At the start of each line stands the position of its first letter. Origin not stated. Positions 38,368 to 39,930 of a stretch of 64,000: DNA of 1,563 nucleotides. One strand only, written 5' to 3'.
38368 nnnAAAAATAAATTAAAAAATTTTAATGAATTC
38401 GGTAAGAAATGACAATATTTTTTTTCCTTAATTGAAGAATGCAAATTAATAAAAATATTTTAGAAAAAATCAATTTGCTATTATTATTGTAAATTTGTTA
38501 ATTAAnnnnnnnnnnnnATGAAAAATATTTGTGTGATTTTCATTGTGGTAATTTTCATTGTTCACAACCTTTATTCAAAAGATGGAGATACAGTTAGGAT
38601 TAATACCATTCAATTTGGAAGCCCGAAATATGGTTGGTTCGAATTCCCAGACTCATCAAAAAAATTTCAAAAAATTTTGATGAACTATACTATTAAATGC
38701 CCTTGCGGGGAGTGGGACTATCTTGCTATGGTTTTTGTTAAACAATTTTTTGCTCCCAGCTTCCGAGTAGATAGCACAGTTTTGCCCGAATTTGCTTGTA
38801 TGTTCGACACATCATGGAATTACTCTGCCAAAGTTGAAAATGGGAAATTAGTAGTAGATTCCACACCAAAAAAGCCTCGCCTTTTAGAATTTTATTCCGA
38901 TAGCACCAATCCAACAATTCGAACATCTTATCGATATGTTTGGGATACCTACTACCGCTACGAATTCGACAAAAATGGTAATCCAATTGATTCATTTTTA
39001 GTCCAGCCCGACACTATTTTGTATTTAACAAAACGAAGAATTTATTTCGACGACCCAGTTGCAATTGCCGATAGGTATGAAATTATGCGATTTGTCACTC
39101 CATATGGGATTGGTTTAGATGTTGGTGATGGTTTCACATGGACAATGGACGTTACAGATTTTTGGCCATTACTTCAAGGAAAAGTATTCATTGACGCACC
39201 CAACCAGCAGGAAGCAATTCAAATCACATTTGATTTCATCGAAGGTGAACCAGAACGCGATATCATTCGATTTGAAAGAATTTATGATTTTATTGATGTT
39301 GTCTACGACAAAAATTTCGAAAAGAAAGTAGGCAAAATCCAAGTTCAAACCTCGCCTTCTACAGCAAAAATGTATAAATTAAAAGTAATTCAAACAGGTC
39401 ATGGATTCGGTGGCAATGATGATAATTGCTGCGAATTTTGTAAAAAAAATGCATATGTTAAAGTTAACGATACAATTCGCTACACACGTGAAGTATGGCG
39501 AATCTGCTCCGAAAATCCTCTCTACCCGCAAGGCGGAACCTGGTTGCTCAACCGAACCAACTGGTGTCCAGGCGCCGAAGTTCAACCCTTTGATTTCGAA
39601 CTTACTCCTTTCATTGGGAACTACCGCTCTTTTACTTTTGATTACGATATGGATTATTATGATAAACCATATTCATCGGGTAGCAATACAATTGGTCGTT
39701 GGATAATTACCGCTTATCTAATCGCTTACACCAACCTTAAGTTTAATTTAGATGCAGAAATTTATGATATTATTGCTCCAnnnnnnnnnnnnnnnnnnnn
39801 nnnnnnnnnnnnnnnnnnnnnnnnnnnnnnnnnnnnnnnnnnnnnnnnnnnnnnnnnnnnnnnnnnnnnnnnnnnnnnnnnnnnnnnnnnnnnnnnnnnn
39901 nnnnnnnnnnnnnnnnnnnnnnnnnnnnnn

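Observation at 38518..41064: PNGase F-like glycoamidase homolog fused to a choice-of-anchor-D/ASH-like domain and a T9SS sorting domain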

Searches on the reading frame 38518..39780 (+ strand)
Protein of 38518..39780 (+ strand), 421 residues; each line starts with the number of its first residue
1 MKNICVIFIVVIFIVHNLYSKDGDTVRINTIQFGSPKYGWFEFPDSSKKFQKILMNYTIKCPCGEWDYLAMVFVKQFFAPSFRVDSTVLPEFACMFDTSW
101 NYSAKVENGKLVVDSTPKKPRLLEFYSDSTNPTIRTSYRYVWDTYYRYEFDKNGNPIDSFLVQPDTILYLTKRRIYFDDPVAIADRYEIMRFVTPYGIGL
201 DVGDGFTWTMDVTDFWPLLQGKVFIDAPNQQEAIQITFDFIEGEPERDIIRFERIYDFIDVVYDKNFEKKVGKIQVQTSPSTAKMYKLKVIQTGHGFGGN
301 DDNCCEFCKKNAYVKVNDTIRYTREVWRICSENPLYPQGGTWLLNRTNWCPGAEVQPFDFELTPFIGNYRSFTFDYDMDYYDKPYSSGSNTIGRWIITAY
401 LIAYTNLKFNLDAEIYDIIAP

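Call 27: predict_structure(alignment_id=A1)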
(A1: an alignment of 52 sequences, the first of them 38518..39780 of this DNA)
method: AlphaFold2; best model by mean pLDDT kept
length: 421 residues; sequences in the alignment: 52
mean_pLDDT: 88.4   pTM: 0.83
mean pLDDT of the five models: 88.4, 86.8, 85.9, 85.8, 84.2
residues with pLDDT >= 90: 265; 70-90: 121; 50-70: 32; < 50: 3
segments of 3 or more residues with pLDDT < 50: 419-421
pLDDT, mean of each block of 10 residues (from residue 1): 88 76 87 96 94 94 78 97 97 97 91 94 97 97 95 93 97 95 96 80 89 96 94 94 92 93 84 88 88 82 76 95 88 71 71 90 89 91 70 88 90 57 38
secondary structure, 60 per line:
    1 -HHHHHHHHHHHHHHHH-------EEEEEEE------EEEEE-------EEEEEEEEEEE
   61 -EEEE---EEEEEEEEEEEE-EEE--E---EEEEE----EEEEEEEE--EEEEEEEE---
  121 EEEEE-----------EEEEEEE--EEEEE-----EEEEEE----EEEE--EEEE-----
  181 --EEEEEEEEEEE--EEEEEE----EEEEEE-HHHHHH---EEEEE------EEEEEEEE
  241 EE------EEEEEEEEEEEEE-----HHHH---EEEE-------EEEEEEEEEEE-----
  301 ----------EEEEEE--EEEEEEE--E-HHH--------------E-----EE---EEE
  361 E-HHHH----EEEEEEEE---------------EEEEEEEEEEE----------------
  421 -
elements in order: H2-17 E25-31 E38-42 E50-60 E62-65 E69-80 E82-84 E91-95 E100-107 E110-117 E121-125 E137-143 E146-150 E156-161 E166-169 E172-175 E183-193 E196-201 E206-211 H213-218 E222-226 E233-242 E249-261 H267-270 E274-277 E285-295 E311-316 E319-325 E358-361 H363-366 E371-378 E394-404

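Call 30: fold_search(model_id=the predicted structure, library=pdb)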
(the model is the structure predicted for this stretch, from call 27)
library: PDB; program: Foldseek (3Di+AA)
matches with E <= 10: 1411; with E <= 0.001: 45
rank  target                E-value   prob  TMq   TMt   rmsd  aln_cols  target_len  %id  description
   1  1png                  1.3e-16  1.00  0.52  0.69   6.1       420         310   19  CRYSTAL STRUCTURE OF PEPTIDE-N(4)-(N-ACETYL-BETA-D-GLUCOSAMINYL) ASPARAGINE AMIDASE AT 2.2 ANGSTROMS RESOLUTION (released 1994-11-30)
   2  1pgs                  1.9e-16  1.00  0.52  0.69   6.2       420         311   19  THE THREE-DIMENSIONAL STRUCTURE OF PNGASE F, A GLYCOSYLASPARAGINASE FROM FLAVOBACTERIUM MENINGOSEPTICUM (released 1995-01-26)
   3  3pms                  8.7e-16  1.00  0.50  0.66   9.7       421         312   19  Recombinant peptide: N-glycanase F (PNGase F) (released 2011-01-26)
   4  9lwg_A                8.7e-16  1.00  0.51  0.36  12.6       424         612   15  Zebrafish ovum lysosomal peptide:N-glycanase (released 2025-12-24)
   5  1pnf_A                1.8e-15  1.00  0.54  0.71   9.2       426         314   18  PNGASE F COMPLEX WITH DI-N-ACETYLCHITOBIOSE (released 1996-03-08)
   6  3ks7_B                3.7e-13  1.00  0.50  0.53  12.8       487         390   17  Crystal structure of Putative Peptide:N-glycosidase F (PNGase F) (YP_210507.1) from Bacteroides fragilis NCTC 9343 at  (released 2009-12-15)
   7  3ks7_D                8.7e-13  1.00  0.49  0.52  14.3       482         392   16  Crystal structure of Putative Peptide:N-glycosidase F (PNGase F) (YP_210507.1) from Bacteroides fragilis NCTC 9343 at  (released 2009-12-15)
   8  4r4x                  1.3e-12  1.00  0.48  0.39  13.6       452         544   16  Structure of PNGF-II in C2 space group (released 2015-01-28)
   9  7zgn_B                1.5e-12  1.00  0.43  0.35  14.4       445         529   15  Plant/insect N-glycan active PNGase (released 2022-09-07)
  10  3ks7_A                1.8e-12  1.00  0.48  0.51  13.9       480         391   16  Crystal structure of Putative Peptide:N-glycosidase F (PNGase F) (YP_210507.1) from Bacteroides fragilis NCTC 9343 at  (released 2009-12-15)
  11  4qhb_D                2.0e-12  1.00  0.47  0.51  13.6       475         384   17  Crystal structure of a putative hydrolase (BVU_2763) from Bacteroides vulgatus ATCC 8482 at 2.44 A resolution (released 2014-06-18)
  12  7zgn_A                2.0e-12  1.00  0.42  0.34  14.5       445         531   15  Plant/insect N-glycan active PNGase (released 2022-09-07)
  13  4r4z_D                2.2e-12  1.00  0.41  0.33  15.7       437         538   16  Structure of PNGF-II in P21 space group (released 2015-01-28)
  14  4r4z_A                2.4e-12  1.00  0.40  0.32  16.0       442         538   16  Structure of PNGF-II in P21 space group (released 2015-01-28)
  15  4qhb_B                3.3e-12  1.00  0.47  0.50  13.9       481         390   17  Crystal structure of a putative hydrolase (BVU_2763) from Bacteroides vulgatus ATCC 8482 at 2.44 A resolution (released 2014-06-18)
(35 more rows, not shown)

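Call 41: find_related_loci(query=A1, collection=genome_contigs, flank=6000)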
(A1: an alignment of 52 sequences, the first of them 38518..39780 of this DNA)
Query A1 (421 aa) in genome_contigs; peptide patterns used: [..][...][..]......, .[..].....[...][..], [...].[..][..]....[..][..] (x = any residue, [..] = any of these).
600 stretches matched a pattern (row limit reached: there are more); 586 encode a relative of the query (tblastn E <= 1e-3); the best 80 are kept; 80 distinct loci.
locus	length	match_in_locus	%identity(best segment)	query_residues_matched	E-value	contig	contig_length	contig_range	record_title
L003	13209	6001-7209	81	18-421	0e+0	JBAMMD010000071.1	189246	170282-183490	MAG: Candidatus Kapaibacterium sp. isolate MAG22 ExploCarb_3808S_S2_9_length_189246_cov_15, whole genome shotgun sequenc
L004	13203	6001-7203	79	20-421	0e+0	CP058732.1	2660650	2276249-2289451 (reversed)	MAG: Candidatus Kapaibacterium sp. isolate Ch6 chromosome, complete genome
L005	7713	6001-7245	61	7-421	0e+0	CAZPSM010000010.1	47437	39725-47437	MAG TPA_asm: uncultured Hyphomicrobiales bacterium isolate binchicken_co135_216 genome assembly, contig: NODE_1594_lengt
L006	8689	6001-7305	47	1-421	5e-138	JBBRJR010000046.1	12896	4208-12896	MAG: Candidatus Kapaibacterium sp. isolate Co_metawrap_2877 Cmw_2877_k141_10290118_length_12896_cov_8.0000, whole genome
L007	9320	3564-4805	48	4-421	4e-132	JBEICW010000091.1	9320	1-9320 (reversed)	MAG: Ignavibacteria bacterium isolate Sample-101-S75-bin-157 Sample_101_S75-bin_157-k141_2374152, whole genome shotgun s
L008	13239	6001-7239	46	23-421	3e-126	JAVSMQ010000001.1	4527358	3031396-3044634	MAG: Candidatus Kapaibacterium sp. isolate NRBC_bin_5 Kapabacteria_MAG, whole genome shotgun sequence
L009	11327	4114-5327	68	16-421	2e-167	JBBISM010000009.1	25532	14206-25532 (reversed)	MAG: Ignavibacteria bacterium isolate QNS170220_bin_373 NODE_666_length_25532_cov_3.659104, whole genome shotgun sequenc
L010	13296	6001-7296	42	5-421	7e-112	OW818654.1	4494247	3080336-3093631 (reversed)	metagenome genome assembly, chromosome: 1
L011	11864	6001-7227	44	23-421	2e-110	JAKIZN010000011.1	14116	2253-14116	MAG: Bacteroidetes bacterium isolate UR.bin11 UR_contig_11727, whole genome shotgun sequence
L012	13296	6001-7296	43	2-421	5e-111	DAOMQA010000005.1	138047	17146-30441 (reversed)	MAG TPA_asm: Candidatus Kapaibacterium sp. isolate AMR_MDS_5846 NODE_54_length_138047_cov_8.666944, whole genome shotgun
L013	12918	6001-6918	40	111-421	1e-67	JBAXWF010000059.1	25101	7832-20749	MAG: Bacteroidota bacterium isolate ELA706 MAG706_59, whole genome shotgun sequence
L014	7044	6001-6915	39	101-421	2e-67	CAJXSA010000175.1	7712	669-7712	MAG TPA_asm: uncultured Ignavibacteria bacterium isolate SRR6201696_bin.15_MetaBAT_v2.12.1_MAG genome assembly, contig:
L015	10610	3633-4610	48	6-421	5e-67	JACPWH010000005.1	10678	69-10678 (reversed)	MAG: Ignavibacteriae bacterium isolate NC_groundwater_806_Pr6_B-0.1um_39_9 kurt_kritikos_18_scaffold_129661, whole genom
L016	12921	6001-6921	42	111-421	7e-67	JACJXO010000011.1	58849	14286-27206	MAG: Chitinophagales bacterium isolate HK-STAS-BACT-14 HK-STAS-BACT-14_11, whole genome shotgun sequence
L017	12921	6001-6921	40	111-421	8e-67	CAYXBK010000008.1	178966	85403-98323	MAG TPA_asm: uncultured Chitinophagales bacterium isolate SRP173033_co1_49 genome assembly, contig: NODE_76_length_17896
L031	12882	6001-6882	40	117-421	1e-62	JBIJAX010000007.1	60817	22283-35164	MAG: Candidatus Kapaibacterium sp. isolate ME2006-08-01D12_3300042387_group2_bin83 Rohwer_bin1098_scaffold_93_c1, whole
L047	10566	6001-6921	41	111-421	9e-61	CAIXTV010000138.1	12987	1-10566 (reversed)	uncultured bacterium isolate KTt_bin-0590 genome assembly, contig: bin-0590:138/312, whole genome shotgun sequence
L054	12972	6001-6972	37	94-421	3e-60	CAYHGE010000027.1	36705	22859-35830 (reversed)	MAG TPA_asm: uncultured Draconibacterium sp. isolate ERP119702_co1_334 genome assembly, contig: NODE_990_length_36705_co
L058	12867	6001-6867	37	120-421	6e-60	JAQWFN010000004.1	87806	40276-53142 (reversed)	MAG: Flavobacteriales bacterium isolate cluster1_bin.1 k141_459091, whole genome shotgun sequence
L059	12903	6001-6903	39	110-421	9e-60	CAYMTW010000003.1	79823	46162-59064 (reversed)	MAG TPA_asm: uncultured Melioribacter sp. isolate binchicken_co298_307 genome assembly, contig: NODE_394_length_79823_co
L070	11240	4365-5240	38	119-421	9e-59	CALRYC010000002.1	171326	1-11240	MAG: Chitinophaga pinensis isolate JJ-MA1B5-281-8-m1-bin330 genome assembly, contig: JJ-MA1B5-281-C22, whole genome shot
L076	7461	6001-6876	38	119-421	7e-58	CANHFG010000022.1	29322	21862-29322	MAG: Ignavibacteria bacterium isolate RE-18aug17-124 genome assembly, contig: RE-18aug17-C1893, whole genome shotgun seq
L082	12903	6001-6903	37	110-421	1e-56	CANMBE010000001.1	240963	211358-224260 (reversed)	MAG: Ignavibacteria bacterium isolate ZH-15may19-110 genome assembly, contig: ZH-15May19-c18, whole genome shotgun seque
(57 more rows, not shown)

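Call 49: search_solved_structures(query=A1, max_evalue=0.01, show_alignments=5)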
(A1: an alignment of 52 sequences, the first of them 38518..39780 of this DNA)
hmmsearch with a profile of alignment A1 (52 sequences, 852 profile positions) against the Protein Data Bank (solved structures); distinct sequences matched with E-value up to 0.01: 11.
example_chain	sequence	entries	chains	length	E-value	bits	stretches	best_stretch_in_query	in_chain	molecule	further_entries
1pnf_A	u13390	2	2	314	2.3e-32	115.3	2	185-409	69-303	PEPTIDE-N(4)-(N-ACETYL-BETA-D-GLUCOSAMINYL)ASPARAGINE AMIDASE F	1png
1pgs_A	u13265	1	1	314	2.9e-32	115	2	185-409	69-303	PEPTIDE-N(4)-(N-ACETYL-BETA-D-GLUCOSAMINYL)ASPARAGINE AMIDASE F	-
3pms_A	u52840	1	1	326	4.3e-32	114.5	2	186-410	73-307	Peptide:N-glycosidase F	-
4qhb_A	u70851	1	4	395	3.4e-17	65.1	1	191-350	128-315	Uncharacterized protein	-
3ks7_A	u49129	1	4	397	7.6e-17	64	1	191-350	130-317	Putative Putative PNGase F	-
9lwg_A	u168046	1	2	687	4.5e-15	58.1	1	209-408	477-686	Si:dkey-256h2.1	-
4r4z_A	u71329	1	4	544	2.9e-13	52.2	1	192-368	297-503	PNGF-II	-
4r4x_A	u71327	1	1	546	3.4e-13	51.9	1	192-368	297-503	PNGF-II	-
7zgn_A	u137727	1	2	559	1.7e-10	43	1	191-360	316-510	Glpgli family protein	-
8glk_D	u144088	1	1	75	0.00051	21.6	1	772-850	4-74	Endonuclease I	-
9fh8_A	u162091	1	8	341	0.0016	19.9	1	644-796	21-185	Centrosomal protein 192 (CEP192)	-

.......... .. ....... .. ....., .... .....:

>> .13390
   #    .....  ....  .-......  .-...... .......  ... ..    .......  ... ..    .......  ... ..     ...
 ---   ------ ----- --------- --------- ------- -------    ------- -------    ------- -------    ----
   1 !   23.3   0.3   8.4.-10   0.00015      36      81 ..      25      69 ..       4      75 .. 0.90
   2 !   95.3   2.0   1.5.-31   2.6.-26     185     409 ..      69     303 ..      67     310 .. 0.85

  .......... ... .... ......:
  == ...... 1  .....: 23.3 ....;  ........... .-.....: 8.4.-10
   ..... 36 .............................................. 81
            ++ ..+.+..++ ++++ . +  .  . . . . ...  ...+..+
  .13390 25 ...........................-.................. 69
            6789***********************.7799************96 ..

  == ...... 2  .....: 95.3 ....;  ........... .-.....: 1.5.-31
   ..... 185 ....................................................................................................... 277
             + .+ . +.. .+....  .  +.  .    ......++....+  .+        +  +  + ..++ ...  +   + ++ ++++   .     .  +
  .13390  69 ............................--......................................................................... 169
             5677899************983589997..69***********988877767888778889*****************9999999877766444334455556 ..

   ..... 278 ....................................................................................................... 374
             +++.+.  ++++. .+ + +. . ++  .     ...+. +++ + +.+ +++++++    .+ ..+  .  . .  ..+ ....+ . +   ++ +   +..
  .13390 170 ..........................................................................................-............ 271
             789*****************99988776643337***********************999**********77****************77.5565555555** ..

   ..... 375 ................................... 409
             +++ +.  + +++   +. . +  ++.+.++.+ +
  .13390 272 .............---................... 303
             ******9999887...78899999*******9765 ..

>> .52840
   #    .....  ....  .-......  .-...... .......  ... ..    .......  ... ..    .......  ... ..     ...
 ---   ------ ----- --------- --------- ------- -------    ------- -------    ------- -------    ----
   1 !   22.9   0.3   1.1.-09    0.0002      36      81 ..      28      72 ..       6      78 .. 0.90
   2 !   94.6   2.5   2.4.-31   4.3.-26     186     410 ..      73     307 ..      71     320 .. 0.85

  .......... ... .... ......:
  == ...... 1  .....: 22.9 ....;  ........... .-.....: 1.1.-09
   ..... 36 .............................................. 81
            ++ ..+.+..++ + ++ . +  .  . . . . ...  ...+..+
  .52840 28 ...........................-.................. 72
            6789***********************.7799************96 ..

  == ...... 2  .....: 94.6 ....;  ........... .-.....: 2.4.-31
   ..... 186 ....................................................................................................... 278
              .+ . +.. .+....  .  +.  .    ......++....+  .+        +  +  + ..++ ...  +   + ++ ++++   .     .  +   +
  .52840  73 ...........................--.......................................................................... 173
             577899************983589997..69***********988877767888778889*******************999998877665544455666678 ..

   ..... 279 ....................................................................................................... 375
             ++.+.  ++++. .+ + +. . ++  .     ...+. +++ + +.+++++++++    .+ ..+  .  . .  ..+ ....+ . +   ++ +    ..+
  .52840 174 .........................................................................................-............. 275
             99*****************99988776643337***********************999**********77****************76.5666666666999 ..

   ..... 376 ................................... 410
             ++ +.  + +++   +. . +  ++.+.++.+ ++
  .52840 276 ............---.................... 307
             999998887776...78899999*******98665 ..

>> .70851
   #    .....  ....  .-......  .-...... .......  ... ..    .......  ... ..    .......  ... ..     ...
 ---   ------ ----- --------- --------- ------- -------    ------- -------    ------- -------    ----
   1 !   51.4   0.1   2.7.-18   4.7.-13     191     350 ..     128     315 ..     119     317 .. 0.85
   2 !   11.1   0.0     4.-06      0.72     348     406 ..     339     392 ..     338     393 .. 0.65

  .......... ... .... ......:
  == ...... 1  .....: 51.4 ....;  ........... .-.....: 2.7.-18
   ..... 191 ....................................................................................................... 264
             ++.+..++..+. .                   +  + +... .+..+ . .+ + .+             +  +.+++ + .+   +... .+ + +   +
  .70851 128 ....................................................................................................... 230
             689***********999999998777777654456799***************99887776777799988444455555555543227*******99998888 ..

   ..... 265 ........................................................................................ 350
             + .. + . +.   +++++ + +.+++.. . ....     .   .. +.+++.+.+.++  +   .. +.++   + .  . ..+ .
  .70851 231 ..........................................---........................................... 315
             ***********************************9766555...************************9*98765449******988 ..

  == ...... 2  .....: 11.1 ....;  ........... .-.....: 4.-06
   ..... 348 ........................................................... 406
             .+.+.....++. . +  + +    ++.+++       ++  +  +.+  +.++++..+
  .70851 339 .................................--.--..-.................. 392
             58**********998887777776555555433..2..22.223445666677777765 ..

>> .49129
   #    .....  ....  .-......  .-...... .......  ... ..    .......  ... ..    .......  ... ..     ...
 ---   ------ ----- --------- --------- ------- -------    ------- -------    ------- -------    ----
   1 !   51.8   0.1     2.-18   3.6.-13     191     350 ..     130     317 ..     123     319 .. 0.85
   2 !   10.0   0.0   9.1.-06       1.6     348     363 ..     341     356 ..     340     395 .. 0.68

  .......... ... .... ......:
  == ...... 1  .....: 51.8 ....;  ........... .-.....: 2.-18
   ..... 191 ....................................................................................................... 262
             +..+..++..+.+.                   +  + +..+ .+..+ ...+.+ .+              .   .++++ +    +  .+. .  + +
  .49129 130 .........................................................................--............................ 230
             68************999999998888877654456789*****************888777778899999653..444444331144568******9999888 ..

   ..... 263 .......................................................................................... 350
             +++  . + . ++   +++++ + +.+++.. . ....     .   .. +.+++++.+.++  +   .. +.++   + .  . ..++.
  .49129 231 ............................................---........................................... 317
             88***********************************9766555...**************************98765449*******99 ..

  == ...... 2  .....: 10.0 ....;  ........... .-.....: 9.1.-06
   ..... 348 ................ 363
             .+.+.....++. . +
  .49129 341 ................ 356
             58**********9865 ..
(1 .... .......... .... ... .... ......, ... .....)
